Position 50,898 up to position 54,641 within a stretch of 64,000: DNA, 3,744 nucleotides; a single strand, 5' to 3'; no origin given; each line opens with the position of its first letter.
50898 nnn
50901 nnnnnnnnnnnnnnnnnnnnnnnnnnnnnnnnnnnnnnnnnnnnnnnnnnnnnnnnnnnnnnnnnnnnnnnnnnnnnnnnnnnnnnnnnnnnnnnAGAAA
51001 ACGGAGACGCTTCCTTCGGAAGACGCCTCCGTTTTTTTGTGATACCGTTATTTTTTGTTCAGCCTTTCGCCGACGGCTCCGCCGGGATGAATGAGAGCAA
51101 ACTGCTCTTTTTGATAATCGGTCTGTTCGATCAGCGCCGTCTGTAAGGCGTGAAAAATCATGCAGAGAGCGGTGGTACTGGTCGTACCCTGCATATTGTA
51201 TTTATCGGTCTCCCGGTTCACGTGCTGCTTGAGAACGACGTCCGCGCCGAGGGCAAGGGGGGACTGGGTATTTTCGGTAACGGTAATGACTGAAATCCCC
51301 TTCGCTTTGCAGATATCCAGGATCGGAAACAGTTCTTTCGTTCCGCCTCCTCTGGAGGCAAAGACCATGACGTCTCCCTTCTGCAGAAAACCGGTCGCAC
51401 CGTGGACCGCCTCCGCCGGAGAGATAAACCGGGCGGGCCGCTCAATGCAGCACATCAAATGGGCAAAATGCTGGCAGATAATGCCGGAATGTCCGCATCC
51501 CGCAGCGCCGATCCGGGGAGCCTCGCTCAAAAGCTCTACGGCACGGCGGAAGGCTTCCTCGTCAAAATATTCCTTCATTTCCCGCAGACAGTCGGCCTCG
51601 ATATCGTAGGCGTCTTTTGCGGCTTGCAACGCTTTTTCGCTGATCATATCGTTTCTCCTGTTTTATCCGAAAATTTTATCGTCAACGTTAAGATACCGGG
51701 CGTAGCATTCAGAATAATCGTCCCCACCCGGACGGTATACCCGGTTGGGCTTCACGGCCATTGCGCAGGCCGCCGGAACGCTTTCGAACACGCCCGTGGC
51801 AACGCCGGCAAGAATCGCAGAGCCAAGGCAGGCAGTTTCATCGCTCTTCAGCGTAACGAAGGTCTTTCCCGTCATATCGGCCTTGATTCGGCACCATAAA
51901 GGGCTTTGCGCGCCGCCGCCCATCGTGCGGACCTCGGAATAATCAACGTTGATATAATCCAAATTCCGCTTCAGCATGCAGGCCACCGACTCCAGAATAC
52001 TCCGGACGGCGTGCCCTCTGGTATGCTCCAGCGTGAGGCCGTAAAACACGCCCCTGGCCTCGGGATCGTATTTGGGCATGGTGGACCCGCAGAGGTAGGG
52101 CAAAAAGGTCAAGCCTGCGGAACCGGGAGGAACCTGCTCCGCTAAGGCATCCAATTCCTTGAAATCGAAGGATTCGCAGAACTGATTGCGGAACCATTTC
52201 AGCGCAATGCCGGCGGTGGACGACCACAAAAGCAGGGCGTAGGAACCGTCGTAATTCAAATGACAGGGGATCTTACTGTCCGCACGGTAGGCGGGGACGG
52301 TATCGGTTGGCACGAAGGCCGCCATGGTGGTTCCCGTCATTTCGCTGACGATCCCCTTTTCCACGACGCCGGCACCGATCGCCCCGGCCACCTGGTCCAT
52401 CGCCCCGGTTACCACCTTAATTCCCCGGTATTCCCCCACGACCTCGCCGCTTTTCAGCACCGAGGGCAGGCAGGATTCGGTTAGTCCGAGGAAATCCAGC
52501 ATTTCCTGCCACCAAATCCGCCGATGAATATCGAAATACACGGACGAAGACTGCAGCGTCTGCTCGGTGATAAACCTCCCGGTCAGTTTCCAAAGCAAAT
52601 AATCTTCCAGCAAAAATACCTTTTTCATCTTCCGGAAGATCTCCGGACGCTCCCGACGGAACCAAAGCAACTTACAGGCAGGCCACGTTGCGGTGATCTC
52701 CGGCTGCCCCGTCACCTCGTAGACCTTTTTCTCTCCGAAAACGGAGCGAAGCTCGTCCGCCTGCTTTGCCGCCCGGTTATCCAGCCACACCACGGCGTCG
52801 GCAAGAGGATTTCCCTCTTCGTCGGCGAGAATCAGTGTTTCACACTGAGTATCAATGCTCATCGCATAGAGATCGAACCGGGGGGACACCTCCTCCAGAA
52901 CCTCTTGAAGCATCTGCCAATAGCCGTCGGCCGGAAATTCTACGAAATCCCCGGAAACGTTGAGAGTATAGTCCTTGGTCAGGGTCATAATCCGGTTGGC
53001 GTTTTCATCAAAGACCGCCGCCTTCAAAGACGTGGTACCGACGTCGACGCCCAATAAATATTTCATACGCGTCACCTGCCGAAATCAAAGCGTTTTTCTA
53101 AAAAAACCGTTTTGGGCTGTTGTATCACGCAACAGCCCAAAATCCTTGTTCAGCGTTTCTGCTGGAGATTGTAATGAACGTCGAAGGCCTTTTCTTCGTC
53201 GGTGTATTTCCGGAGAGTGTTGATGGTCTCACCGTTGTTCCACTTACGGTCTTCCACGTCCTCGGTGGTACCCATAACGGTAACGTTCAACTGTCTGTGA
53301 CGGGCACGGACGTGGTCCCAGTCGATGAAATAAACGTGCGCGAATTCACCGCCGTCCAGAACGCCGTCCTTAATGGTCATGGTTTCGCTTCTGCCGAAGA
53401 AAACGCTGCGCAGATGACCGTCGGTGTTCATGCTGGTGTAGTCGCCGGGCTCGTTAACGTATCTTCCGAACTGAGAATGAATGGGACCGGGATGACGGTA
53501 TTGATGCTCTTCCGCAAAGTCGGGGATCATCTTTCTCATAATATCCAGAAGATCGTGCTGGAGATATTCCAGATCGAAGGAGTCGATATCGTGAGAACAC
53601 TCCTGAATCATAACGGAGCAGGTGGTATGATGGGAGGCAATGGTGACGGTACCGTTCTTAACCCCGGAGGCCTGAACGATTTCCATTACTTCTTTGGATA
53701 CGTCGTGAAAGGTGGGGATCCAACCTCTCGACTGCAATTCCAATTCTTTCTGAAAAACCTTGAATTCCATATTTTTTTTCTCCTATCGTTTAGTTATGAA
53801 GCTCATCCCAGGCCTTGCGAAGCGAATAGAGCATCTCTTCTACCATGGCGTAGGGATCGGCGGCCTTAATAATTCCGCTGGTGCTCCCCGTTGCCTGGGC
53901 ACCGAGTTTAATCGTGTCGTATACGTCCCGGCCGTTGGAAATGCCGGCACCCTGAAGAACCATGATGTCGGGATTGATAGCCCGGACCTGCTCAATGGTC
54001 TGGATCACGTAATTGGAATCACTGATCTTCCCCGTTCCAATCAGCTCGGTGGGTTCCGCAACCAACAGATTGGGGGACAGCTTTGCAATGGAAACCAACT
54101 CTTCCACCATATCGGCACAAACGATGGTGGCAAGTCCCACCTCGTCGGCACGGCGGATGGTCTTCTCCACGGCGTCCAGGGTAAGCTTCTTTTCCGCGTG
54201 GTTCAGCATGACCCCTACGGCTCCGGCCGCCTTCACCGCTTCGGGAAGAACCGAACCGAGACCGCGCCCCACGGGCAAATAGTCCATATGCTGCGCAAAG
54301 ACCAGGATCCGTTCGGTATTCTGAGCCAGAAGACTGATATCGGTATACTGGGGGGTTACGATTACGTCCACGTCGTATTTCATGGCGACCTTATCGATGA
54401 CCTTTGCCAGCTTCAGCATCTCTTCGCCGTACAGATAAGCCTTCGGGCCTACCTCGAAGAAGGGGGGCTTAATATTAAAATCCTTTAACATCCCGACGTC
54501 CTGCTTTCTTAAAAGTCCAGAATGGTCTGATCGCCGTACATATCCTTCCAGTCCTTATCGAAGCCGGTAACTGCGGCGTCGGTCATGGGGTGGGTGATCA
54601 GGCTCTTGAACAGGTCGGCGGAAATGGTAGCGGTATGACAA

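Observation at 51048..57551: Non-canonical seven-gene sugar-phosphate catabolic cluster with no obvious assigned pathway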

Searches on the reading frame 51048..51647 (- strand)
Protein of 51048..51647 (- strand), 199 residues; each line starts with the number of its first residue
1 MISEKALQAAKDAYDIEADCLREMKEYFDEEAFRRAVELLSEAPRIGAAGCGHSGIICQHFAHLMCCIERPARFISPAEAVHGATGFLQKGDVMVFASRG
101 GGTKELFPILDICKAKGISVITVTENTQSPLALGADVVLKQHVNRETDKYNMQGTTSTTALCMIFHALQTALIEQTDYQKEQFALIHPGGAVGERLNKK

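Call 3: search_protein_families(library=pfam, proteins=[window:51048-51647:-])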
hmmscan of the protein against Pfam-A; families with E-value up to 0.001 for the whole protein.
window:51048-51647:- (199 aa): 2 families
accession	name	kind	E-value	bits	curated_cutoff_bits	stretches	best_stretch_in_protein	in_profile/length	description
PF01380.27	SIS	-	4.9e-18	65.6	25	1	40-169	2-129/131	SIS domain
PF13580.11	SIS_2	-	5.3e-05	23.7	27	0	32-82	20-74/138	SIS domain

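Call 4: search_protein_families(library=ncbifam, proteins=[window:51048-51647:-])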
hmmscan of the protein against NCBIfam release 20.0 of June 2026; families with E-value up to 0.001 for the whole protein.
window:51048-51647:- (199 aa): 12 families
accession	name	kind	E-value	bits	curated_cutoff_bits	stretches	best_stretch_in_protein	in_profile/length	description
NF008581.0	PRK11543.1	equivalog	1.8e-35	122.5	481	1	3-197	2-196/321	arabinose-5-phosphate isomerase GutQ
TIGR00393.1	kpsF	subfamily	9.9e-34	117.1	203.7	1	48-197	5-154/268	KpsF/GutQ family sugar-phosphate isomerase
NF008141.0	PRK10892.1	equivalog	6.5e-32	111.1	505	1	8-196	14-202/328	arabinose-5-phosphate isomerase KdsD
NF040776.2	AlsR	equivalog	1.7e-13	50.2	400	1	12-140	98-226/279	transcriptional repressor AlsR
NF008458.0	PRK11337.1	equivalog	1.7e-13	50.2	378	1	11-142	109-240/293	MurR/RpiR family transcriptional regulator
TIGR03127.2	RuMP_HxlB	equivalog_domain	3.5e-13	49.8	160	1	22-184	9-171/178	6-phospho-3-hexuloisomerase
NF010701.0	PRK14101.1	equivalog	7.7e-13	47.5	920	1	20-152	445-570/638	bifunctional transcriptional regulator/glucokinase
NF008451.0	PRK11302.1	subfamily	5.1e-11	42.6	296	1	18-151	103-235/286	transcriptional regulator HexR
NF041755.1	RuMP_HxlAB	equivalog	1.1e-10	41.1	500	1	21-183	224-383/391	bifunctional 3-hexulose-6-phosphate synthase/6-phospho-3-hexuloisomerase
NF012026.0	PRK15482.1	equivalog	2.4e-08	33.8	408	1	21-175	113-265/285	HTH-type transcriptional regulator MurR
NF008590.0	PRK11557.1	equivalog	1.2e-07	31.4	355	1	29-176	118-263/282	MurR/RpiR family transcriptional regulator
NF002805.0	PRK02947.1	subfamily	0.00065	18.9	135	0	88-129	105-146/247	sugar isomerase domain-containing protein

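Call 35: search_solved_structures(query=window:51048-51647:-, max_evalue=0.001, show_alignments=2)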
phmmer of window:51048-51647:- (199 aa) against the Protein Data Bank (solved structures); distinct sequences matched with E-value up to 0.001: 15.
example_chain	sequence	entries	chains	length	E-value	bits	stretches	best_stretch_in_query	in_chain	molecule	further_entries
3fxa_A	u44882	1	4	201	1.7e-45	158.3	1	12-197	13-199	SIS domain protein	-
3etn_A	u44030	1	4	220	4.1e-21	78.8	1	31-198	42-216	putative phosphosugar isomerase involved in capsule formation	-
5uqi_A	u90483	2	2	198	9.3e-21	77.6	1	33-197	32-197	Phosphosugar isomerase | Isomerase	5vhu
2xhz_A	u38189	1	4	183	1.7e-17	67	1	8-174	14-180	ARABINOSE 5-PHOSPHATE ISOMERASE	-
8glr_A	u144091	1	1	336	6.7e-10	42.2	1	71-137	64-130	SIS domain-containing protein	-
2a3n_A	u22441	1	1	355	7.9e-10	42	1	71-137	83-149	putative glucosamine-fructose-6-phosphate aminotransferase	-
8ju9_A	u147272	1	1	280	2.3e-09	40.5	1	13-160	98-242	Probable transcriptional regulator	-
8k3b_A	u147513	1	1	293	2.6e-09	40.3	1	13-160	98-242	MurR/RpiR family transcriptional regulator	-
7en5_A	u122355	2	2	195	3.8e-08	36.5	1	26-179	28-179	HTH-type transcriptional regulator MurR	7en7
7en6_A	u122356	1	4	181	6e-08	35.9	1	26-176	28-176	HTH-type transcriptional regulator MurR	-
4ivn_A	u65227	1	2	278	3.3e-07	33.4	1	18-133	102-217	Transcriptional regulator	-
1vim_A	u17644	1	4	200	6.4e-05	26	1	16-155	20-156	Hypothetical protein AF1796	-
9lj9_B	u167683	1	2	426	6.5e-05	26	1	18-147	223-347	3-hexulose-6-phosphate synthase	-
1m3s_A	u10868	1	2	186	0.0002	24.4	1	28-144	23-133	Hypothetical protein yckf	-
1viv_A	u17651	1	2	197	0.0002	24.4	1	28-144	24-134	Hypothetical protein yckF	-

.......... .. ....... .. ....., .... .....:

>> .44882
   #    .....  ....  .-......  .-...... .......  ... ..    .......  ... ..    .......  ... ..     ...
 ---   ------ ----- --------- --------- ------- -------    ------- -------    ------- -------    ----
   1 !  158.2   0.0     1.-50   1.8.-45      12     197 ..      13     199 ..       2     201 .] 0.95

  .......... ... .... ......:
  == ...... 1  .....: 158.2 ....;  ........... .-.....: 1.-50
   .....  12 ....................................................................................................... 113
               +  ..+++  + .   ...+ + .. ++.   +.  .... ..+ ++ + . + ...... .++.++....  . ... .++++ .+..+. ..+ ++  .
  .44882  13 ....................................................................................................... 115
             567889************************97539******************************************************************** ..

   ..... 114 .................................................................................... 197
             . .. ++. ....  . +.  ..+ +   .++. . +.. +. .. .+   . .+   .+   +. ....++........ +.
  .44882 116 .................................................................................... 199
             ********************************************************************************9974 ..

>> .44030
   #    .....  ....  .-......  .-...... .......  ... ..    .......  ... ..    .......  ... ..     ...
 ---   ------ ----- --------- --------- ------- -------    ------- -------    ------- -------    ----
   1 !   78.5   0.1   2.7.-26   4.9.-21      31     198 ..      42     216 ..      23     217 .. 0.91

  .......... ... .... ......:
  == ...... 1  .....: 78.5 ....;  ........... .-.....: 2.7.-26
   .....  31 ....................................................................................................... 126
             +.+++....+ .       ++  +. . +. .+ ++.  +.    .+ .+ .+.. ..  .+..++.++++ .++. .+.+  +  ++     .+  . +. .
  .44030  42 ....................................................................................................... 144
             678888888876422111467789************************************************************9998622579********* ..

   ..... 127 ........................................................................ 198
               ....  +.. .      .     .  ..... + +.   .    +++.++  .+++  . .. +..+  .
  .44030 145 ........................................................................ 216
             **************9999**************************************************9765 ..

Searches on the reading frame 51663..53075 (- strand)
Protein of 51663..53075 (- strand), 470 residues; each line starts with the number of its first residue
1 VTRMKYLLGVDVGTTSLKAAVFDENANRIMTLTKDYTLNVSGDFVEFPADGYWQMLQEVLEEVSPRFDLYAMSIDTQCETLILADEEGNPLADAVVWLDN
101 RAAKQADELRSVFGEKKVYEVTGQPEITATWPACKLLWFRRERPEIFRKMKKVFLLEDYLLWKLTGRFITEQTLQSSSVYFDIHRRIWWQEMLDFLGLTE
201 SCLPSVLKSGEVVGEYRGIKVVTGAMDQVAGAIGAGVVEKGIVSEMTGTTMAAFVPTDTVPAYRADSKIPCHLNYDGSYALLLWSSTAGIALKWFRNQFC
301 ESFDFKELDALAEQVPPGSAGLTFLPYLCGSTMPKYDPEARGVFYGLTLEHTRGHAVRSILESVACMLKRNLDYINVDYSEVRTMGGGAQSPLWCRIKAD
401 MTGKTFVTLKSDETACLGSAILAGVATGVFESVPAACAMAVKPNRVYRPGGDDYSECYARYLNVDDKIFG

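Call 3: search_protein_families(library=pfam, proteins=[window:51663-53075:-])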
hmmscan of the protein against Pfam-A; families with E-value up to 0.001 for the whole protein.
window:51663-53075:- (470 aa): 2 families
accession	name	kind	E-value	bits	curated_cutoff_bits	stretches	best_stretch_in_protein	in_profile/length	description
PF00370.27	FGGY_N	-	3.5e-48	164.8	28.8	1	6-234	1-245/245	FGGY family of carbohydrate kinases, N-terminal domain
PF02782.22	FGGY_C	-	1e-26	94.4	27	1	276-426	30-197/198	FGGY family of carbohydrate kinases, C-terminal domain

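Call 4: search_protein_families(library=ncbifam, proteins=[window:51663-53075:-])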
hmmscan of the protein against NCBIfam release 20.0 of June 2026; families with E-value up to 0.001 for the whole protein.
window:51663-53075:- (470 aa): 12 families
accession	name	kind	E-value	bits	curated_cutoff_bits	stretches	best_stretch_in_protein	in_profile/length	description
TIGR01312.1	XylB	equivalog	1.2e-87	294.5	380.25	1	8-462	1-477/481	xylulokinase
TIGR01314.1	gntK_FGGY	equivalog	2.3e-62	211.2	648.55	1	6-453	1-475/505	gluconokinase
TIGR01311.1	glycerol_kin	equivalog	2.1e-54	184.6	590.35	1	5-452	1-475/496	glycerol kinase GlpK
NF008187.0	PRK10939.1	equivalog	2.6e-51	174.8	528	1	3-454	2-486/521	autoinducer-2 kinase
NF000756.0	PRK00047.1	subfamily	4.4e-50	170.4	498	1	2-450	2-474/502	glycerol kinase GlpK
NF011601.0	PRK15027.1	equivalog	2.5e-44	151.5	912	1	8-428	3-437/484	xylulokinase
TIGR02628.1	fuculo_kin_coli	equivalog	3.2e-32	112.1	470.9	2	10-217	6-218/465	L-fuculokinase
NF003154.0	PRK04123.1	equivalog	1.8e-30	106.2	428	2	217-465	267-534/554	ribulokinase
TIGR01315.1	5C_CHO_kinase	subfamily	6.8e-26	91.1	408.7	2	7-234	2-242/541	FGGY family pentulose kinase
TIGR01234.1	L-ribulokinase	equivalog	8.5e-20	71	583.25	2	308-464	362-526/536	ribulokinase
TIGR02627.1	rhamnulo_kin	equivalog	8.9e-19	67.4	527.95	1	69-233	68-236/454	rhamnulokinase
NF007925.0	PRK10640.1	equivalog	2.4e-15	55.9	639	1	56-233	60-242/489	rhamnulokinase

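Call 58: search_solved_structures(query=window:51663-53075:-, max_evalue=1e-20)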
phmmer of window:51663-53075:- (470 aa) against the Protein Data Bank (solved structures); distinct sequences matched with E-value up to 1e-20: 37.
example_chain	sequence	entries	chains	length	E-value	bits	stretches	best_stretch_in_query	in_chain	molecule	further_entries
2itm_A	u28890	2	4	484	3.7e-44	154.4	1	8-430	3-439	Xylulose kinase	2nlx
6k78_A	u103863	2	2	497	1.9e-43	152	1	5-453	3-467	Glycerol kinase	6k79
2zf5_O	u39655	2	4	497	2.5e-43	151.6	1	5-453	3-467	Glycerol kinase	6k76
6k78_B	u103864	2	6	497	2.5e-43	151.6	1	5-453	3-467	Glycerol kinase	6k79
3gbt_A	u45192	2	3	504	3.2e-43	151.3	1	4-452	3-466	Gluconate kinase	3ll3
6ude_A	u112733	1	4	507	6.1e-42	147.1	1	3-435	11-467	Glycerol kinase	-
3h3n_X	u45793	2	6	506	2.1e-41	145.3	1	2-441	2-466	Glycerol kinase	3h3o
3h45_X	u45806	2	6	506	2.2e-41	145.2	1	2-441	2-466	Glycerol kinase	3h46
3flc_O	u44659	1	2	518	2.3e-41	145.1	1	2-441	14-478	Glycerol kinase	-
1r59_O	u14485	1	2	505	5.7e-41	143.8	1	5-441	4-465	Glycerol kinase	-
3d7e_O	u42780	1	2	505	6.1e-41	143.7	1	5-441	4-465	Glycerol kinase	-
1xup_O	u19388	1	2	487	1.8e-40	142.2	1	6-441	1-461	Glycerol kinase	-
1bo5_O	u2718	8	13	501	8.2e-37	130.1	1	2-456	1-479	PROTEIN (GLYCEROL KINASE) | GLYCEROL KINASE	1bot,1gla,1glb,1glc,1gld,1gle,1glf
1bu6_O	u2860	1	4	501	8.2e-37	130.1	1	2-456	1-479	PROTEIN (GLYCEROL KINASE)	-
1bwf_Y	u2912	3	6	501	9e-37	130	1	2-456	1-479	GLYCEROL KINASE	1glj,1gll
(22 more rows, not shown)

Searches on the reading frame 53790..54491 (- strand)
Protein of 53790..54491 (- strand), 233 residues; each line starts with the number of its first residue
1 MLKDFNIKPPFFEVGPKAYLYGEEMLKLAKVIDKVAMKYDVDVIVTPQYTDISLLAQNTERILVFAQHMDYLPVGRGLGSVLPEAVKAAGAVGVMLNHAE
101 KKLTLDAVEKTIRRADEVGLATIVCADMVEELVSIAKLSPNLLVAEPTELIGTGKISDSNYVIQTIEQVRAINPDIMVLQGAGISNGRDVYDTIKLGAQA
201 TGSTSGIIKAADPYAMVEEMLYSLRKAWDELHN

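Call 3: search_protein_families(library=pfam, proteins=[window:53790-54491:-])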
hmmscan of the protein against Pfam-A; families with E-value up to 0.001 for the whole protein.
window:53790-54491:- (233 aa): 1 family
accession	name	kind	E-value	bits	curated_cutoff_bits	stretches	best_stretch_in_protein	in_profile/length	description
PF00121.24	TIM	-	5.7e-21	75.6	20.1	1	26-191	17-216/245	Triosephosphate isomerase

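Call 4: search_protein_families(library=ncbifam, proteins=[window:53790-54491:-])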
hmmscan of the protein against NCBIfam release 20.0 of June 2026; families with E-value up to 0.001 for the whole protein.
window:53790-54491:- (233 aa): 6 families
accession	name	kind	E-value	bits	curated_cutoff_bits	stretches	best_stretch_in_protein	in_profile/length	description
NF003302.0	PRK04302.1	subfamily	5.8e-60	202.8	132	1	8-222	2-220/223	triose-phosphate isomerase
TIGR00419.1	tim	equivalog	1.9e-27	96.5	130.6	1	23-210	14-227/228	triose-phosphate isomerase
NF011163.0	PRK14565.1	equivalog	1.7e-07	31.2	298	1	34-190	28-206/240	triosephosphate isomerase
NF011497.0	PRK14905.1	equivalog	0.00019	20.8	485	1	27-108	27-114/357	triosephosphate isomerase/PTS system glucose/sucrose-specific transporter subunit IIB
TIGR02151.1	IPP_isom_2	equivalog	0.00038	19.5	281.3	1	164-220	248-306/338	type 2 isopentenyl-diphosphate Delta-isomerase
NF010569.0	PRK13962.1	equivalog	0.00042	18.6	883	0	29-126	419-521/645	bifunctional phosphoglycerate kinase/triosephosphate isomerase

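Call 33: search_solved_structures(query=window:53790-54491:-, max_evalue=0.001, show_alignments=1)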
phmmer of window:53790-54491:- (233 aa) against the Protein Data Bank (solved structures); distinct sequences matched with E-value up to 0.001: 10.
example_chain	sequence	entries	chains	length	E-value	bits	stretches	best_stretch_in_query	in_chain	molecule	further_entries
1hg3_A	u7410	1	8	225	7.5e-46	159.8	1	7-219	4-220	TRIOSEPHOSPHATE ISOMERASE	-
2h6r_A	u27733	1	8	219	7.4e-39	136.9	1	22-221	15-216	Triosephosphate isomerase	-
1w0m_A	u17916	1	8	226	5.2e-31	111.3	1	14-222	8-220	TRIOSEPHOSPHATE ISOMERASE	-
5csr_A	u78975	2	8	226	2.7e-22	82.8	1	38-220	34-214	Triosephosphate isomerase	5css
4y8f_A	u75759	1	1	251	4.8e-05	26.4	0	17-118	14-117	Triosephosphate Isomerase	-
4ohq_A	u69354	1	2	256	7.1e-05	25.8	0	24-126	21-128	Triosephosphate isomerase, chloroplastic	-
7skj_A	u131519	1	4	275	0.00038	23.4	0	23-130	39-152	Triosephosphate isomerase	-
1mo0_A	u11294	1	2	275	0.00042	23.3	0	37-127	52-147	Triosephosphate isomerase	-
4p61_A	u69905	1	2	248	0.00058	22.9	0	28-130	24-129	Triosephosphate isomerase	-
8v2x_A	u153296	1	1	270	0.00066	22.7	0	25-161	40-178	Triosephosphate isomerase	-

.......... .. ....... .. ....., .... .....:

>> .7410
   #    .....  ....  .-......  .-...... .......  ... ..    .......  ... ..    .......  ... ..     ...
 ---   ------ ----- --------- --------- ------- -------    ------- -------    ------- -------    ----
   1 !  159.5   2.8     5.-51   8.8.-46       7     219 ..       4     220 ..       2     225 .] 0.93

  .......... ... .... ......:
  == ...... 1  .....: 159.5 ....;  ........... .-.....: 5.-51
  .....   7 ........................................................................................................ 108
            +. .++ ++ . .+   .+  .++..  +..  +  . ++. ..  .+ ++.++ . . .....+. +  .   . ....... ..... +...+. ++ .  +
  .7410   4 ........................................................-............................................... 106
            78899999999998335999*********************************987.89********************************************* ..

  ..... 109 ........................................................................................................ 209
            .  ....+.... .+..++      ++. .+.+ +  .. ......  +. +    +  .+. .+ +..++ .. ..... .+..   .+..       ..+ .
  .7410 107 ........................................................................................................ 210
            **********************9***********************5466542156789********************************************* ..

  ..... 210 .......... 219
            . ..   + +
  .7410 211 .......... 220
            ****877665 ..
